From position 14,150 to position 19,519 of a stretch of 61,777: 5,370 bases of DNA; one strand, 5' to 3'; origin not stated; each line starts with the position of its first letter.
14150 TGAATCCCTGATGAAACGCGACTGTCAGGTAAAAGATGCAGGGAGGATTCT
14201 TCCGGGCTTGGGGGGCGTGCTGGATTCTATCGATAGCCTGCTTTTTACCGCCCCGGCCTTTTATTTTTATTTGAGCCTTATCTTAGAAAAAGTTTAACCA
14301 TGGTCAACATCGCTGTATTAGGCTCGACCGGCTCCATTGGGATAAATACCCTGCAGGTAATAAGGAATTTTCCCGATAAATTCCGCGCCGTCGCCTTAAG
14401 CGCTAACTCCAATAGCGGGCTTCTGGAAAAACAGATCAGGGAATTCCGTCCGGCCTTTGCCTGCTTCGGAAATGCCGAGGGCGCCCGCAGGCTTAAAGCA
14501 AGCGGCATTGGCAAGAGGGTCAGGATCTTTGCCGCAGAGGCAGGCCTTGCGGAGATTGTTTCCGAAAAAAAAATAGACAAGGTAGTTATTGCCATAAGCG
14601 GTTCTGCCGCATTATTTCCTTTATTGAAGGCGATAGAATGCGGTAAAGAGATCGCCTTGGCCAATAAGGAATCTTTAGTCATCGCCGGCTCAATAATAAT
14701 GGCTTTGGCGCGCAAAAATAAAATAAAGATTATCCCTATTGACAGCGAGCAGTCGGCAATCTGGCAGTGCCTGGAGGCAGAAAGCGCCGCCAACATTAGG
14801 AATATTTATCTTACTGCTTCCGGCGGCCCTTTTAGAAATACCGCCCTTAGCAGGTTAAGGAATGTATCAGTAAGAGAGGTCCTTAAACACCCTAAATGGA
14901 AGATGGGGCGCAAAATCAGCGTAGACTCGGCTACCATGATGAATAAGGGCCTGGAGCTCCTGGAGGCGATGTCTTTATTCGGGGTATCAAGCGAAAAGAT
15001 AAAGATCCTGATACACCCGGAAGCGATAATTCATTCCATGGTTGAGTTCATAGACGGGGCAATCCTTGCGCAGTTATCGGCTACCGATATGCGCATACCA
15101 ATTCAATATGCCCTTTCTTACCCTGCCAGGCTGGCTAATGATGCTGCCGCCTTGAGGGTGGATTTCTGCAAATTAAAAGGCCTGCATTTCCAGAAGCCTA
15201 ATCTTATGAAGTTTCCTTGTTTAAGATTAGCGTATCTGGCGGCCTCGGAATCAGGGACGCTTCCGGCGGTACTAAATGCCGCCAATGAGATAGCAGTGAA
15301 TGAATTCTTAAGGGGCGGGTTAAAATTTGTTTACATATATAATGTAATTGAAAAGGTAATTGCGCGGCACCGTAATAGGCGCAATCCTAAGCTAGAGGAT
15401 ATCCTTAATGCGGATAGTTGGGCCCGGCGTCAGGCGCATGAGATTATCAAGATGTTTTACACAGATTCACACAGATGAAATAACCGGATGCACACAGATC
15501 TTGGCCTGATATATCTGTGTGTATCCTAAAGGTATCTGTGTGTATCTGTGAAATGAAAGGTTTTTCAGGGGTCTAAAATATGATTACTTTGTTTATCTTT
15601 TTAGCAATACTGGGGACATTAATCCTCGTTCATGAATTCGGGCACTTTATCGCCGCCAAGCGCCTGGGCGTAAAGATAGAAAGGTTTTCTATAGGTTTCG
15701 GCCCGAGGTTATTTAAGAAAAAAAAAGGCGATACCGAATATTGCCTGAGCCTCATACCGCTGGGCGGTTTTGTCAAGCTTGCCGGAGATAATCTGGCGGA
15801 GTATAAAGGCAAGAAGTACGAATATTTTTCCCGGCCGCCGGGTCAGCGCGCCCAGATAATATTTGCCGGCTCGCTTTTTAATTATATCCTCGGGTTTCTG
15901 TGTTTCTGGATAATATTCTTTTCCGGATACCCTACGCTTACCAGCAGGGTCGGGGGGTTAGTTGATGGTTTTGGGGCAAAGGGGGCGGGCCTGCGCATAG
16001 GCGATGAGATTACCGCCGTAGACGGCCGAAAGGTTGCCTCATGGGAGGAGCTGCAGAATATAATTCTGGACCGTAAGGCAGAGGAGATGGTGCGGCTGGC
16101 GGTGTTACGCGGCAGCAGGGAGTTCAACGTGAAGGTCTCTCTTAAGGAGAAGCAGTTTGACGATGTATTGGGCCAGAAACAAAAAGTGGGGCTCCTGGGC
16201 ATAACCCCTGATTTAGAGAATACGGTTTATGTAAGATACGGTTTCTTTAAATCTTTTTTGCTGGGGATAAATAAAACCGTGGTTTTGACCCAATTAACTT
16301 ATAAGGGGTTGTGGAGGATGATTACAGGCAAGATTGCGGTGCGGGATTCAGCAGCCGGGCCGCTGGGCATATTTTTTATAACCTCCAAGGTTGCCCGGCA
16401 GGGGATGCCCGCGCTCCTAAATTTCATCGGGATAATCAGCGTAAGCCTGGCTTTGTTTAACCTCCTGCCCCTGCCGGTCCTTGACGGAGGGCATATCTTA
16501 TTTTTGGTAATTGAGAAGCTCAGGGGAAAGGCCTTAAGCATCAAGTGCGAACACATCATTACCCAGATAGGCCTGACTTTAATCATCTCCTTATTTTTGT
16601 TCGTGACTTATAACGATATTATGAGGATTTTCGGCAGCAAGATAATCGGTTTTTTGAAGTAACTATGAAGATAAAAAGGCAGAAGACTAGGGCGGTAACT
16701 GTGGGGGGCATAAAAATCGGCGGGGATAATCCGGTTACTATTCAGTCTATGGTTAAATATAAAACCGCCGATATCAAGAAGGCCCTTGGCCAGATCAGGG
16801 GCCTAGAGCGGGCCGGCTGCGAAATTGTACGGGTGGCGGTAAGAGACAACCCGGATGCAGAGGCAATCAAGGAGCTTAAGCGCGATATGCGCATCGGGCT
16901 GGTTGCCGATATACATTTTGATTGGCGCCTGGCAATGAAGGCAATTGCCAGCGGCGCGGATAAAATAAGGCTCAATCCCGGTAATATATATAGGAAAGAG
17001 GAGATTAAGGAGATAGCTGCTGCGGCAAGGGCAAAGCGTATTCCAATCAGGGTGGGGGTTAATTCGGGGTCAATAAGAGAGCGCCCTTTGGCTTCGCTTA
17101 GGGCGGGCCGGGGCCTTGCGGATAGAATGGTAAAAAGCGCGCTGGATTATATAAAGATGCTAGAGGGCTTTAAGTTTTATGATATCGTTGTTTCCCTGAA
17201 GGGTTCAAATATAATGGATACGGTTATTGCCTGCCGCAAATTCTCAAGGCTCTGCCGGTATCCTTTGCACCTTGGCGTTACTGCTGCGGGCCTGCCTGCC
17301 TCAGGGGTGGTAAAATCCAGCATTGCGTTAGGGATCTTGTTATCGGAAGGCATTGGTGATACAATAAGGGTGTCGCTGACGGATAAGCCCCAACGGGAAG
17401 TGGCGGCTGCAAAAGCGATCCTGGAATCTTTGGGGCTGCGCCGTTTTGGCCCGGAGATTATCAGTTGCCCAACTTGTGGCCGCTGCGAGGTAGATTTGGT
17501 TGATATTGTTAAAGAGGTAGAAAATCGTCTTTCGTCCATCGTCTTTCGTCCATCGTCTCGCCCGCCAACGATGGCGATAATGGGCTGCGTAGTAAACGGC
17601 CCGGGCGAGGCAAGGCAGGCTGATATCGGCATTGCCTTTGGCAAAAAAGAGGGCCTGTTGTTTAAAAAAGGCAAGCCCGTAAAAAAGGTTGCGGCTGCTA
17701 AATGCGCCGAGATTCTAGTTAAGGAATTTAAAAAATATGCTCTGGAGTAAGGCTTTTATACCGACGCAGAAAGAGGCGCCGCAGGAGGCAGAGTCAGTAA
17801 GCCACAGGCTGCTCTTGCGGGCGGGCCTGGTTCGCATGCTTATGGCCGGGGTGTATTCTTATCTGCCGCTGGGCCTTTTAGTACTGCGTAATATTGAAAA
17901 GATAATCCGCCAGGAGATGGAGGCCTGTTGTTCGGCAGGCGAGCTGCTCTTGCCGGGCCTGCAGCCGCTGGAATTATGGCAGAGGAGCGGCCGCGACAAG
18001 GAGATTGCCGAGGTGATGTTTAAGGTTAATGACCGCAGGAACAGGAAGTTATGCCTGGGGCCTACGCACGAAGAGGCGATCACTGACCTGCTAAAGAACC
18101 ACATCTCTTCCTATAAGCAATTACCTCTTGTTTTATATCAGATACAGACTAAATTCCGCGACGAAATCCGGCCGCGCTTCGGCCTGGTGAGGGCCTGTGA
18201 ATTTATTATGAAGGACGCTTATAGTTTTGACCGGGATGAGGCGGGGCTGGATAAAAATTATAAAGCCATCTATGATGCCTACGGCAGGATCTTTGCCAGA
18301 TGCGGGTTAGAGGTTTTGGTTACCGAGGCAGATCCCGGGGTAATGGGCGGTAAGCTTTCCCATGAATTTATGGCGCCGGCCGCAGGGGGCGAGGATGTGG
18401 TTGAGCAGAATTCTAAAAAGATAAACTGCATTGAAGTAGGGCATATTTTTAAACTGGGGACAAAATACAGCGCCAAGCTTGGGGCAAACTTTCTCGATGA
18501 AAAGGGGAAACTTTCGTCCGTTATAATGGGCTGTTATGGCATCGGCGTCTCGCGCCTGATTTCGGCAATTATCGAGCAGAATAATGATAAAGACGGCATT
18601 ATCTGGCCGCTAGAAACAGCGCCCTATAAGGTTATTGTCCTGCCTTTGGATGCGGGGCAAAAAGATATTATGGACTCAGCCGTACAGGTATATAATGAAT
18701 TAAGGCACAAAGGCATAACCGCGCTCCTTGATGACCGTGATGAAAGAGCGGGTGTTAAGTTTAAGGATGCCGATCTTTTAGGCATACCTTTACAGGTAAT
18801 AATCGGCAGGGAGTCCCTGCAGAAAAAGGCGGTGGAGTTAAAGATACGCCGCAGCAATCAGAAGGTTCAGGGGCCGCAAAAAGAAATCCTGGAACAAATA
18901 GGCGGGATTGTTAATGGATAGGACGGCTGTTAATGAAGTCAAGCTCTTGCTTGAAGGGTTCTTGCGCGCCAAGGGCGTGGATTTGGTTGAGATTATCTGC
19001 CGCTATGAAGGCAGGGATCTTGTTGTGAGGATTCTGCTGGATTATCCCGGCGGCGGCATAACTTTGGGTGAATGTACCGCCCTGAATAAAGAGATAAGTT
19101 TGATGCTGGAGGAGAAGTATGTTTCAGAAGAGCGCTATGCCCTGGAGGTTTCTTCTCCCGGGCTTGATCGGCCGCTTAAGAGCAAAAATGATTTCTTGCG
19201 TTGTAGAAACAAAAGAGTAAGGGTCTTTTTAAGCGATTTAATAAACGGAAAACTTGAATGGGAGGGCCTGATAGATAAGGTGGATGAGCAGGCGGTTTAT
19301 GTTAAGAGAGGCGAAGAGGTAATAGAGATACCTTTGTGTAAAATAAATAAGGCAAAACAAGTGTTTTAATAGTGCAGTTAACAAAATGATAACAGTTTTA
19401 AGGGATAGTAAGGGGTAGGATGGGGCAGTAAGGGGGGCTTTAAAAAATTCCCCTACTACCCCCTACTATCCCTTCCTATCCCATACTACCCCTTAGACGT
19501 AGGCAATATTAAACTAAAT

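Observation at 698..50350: Operon boundaries are occupied by long hairpins whose arms are degenerate tandem short words, with different words at different loci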

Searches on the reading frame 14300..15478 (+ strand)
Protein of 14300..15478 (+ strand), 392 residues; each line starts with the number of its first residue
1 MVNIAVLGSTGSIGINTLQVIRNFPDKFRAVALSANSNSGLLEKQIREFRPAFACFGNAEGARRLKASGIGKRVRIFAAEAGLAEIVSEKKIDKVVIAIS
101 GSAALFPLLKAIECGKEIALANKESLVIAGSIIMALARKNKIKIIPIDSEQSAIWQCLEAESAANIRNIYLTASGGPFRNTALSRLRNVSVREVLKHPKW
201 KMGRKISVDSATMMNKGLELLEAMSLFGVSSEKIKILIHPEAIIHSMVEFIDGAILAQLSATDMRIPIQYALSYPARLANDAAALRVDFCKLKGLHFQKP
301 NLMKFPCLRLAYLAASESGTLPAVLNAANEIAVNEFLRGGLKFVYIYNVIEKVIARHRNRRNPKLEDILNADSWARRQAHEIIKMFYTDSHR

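Call 23: search_protein_families(library=ncbifam, proteins=[window:14300-15478:+], max_evalue=0.00001)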
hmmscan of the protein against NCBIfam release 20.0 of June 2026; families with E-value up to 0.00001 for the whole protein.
window:14300-15478:+ (392 aa): 3 families
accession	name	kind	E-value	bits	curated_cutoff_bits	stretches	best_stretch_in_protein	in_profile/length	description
NF009114.0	PRK12464.1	equivalog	5.3e-143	476.6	461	1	3-384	4-383/389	1-deoxy-D-xylulose-5-phosphate reductoisomerase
TIGR00243.1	Dxr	equivalog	4.1e-134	447.3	315.7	1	3-381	3-382/389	1-deoxy-D-xylulose-5-phosphate reductoisomerase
NF003938.0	PRK05447.1-1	equivalog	6.8e-123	410.6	515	1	1-385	1-395/398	1-deoxy-D-xylulose-5-phosphate reductoisomerase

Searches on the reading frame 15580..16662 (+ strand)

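Call 23: search_protein_families(library=ncbifam, proteins=[window:15580-16662:+], max_evalue=0.00001)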
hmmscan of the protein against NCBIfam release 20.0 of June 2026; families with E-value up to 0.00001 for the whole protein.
window:15580-16662:+ (360 aa): 5 families
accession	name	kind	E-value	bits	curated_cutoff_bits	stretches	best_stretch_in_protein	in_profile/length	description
TIGR00054.1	TIGR00054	equivalog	5.9e-94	315.3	147.55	2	132-351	214-420/421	RIP metalloprotease RseP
NF008046.0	PRK10779.1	equivalog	1.8e-67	228.4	477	2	4-210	8-217/450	sigma E protease regulator RseP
TIGR02037.1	degP_htrA_DO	subfamily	1.8e-09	37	416.2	1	125-196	264-335/434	Do family serine endopeptidase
NF040960.1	MamE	equivalog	6e-08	31.7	800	1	126-187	473-534/659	magnetosome formation protease MamE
TIGR02860.1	spore_IV_B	equivalog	9.2e-06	24.9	305.25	0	133-191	126-183/402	SpoIVB peptidase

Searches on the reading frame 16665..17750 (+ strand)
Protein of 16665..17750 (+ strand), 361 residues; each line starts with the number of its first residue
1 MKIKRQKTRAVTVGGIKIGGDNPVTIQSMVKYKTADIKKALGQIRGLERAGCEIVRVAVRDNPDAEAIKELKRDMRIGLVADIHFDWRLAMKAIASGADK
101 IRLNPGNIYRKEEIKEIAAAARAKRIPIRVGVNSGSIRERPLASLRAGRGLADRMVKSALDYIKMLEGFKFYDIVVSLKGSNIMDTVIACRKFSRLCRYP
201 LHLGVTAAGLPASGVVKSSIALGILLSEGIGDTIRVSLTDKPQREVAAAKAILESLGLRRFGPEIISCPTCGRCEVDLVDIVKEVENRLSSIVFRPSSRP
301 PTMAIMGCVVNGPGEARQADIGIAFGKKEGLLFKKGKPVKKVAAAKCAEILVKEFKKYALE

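Call 23: search_protein_families(library=ncbifam, proteins=[window:16665-17750:+], max_evalue=0.00001)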
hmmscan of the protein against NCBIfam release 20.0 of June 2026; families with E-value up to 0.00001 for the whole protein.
window:16665-17750:+ (361 aa): 4 families
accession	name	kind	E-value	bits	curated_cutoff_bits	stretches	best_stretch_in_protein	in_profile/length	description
NF001540.0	PRK00366.1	equivalog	3.3e-129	430.8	345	1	2-359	10-361/364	flavodoxin-dependent (E)-4-hydroxy-3-methylbut-2-enyl-diphosphate synthase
TIGR00612.1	ispG_gcpE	equivalog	2.7e-112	375.5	280.25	1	5-353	1-354/357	(E)-4-hydroxy-3-methylbut-2-enyl-diphosphate synthase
NF001912.0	PRK00694.1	equivalog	7.8e-63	213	1045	2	4-253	11-288/606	4-hydroxy-3-methylbut-2-en-1-yl diphosphate synthase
NF002534.0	PRK02048.1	equivalog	2.6e-57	194.9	886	3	120-257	149-288/613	4-hydroxy-3-methylbut-2-en-1-yl diphosphate synthase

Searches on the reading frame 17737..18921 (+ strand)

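Call 23: search_protein_families(library=ncbifam, proteins=[window:17737-18921:+], max_evalue=0.00001)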
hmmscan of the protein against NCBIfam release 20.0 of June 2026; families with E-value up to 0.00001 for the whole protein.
window:17737-18921:+ (394 aa): 10 families
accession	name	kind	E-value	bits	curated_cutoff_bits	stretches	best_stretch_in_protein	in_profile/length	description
NF006625.0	PRK09194.1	equivalog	2.1e-164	548.5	558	2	1-223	1-222/559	proline--tRNA ligase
TIGR00409.1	proS_fam_II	equivalog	1.5e-154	516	306.7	2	1-222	1-221/568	proline--tRNA ligase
NF008979.1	PRK12325.1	exception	1.3e-145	485.6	550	2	1-225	1-224/437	proline--tRNA ligase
TIGR00408.1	proS_fam_I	equivalog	4.5e-41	141.3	437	1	36-392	27-381/475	proline--tRNA ligase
TIGR00418.1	thrS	equivalog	2e-28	99.6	383.65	2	246-388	424-561/565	threonine--tRNA ligase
TIGR00389.1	glyS_dimeric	equivalog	1.4e-18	66.8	243.3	1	271-388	439-561/565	glycine--tRNA ligase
NF003211.1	PRK04173.1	equivalog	1.1e-17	64.1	312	1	276-384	336-450/454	glycine--tRNA ligase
NF003068.0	PRK03991.1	equivalog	4.2e-17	61.7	484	1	246-389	443-589/613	threonine--tRNA ligase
TIGR00442.1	hisS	equivalog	9.2e-16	57.8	286.75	1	268-377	302-402/406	histidine--tRNA ligase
NF011500.0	PRK14938.1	equivalog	2.3e-10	40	362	1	268-379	246-354/387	Ser-tRNA(Thr) hydrolase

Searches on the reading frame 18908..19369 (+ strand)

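Call 23: search_protein_families(library=ncbifam, proteins=[window:18908-19369:+], max_evalue=0.00001)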
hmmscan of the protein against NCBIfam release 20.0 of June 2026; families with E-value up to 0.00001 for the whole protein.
window:18908-19369:+ (153 aa): 27 families (the best 25 are shown)
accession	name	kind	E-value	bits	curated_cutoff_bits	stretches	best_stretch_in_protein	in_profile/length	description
NF000928.0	PRK00092.1-2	equivalog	4e-25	88.7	163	1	5-150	3-153/158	ribosome maturation factor RimP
NF011241.0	PRK14647.1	equivalog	5.5e-25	87.9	210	1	7-151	6-155/159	ribosome maturation factor RimP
NF000927.0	PRK00092.1-1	equivalog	1.5e-24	86.9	162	1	9-151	6-147/151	ribosome maturation factor RimP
NF000934.0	PRK00092.3-1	equivalog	2.8e-22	79.7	175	1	5-149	4-147/153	ribosome maturation factor RimP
NF011231.0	PRK14638.1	equivalog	2.4e-21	76.1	188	1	5-150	4-145/150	ribosome maturation factor RimP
NF000932.0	PRK00092.2-5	equivalog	6.6e-21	74.9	185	1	12-152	23-165/200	ribosome maturation factor RimP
NF000929.0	PRK00092.2-1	equivalog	3.9e-20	72.4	147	1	12-150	4-141/153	ribosome maturation factor RimP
NF011229.0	PRK14636.1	equivalog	6.9e-20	71.6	230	1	8-152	4-150/176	ribosome maturation protein RimP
NF000935.0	PRK00092.3-3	equivalog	2.9e-19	69.3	187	1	8-149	6-147/153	ribosome maturation factor RimP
NF000930.0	PRK00092.2-2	equivalog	1e-18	67.8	150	1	7-150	5-148/179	ribosome maturation factor RimP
NF000937.0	PRK00092.4-3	equivalog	3.4e-16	59.6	287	1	14-149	11-146/161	ribosome maturation factor RimP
NF000933.0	PRK00092.2-6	equivalog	2.3e-15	57.1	375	1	15-136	33-153/260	ribosome maturation factor RimP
NF000936.0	PRK00092.4-1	equivalog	9e-14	51.9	205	1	19-153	11-140/142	ribosome maturation factor RimP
NF011230.0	PRK14637.1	equivalog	1.1e-12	47.9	159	1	16-151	16-146/152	ribosome maturation factor RimP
NF011225.0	PRK14632.1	equivalog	1.3e-12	47.9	226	1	14-120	13-114/172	ribosome maturation factor RimP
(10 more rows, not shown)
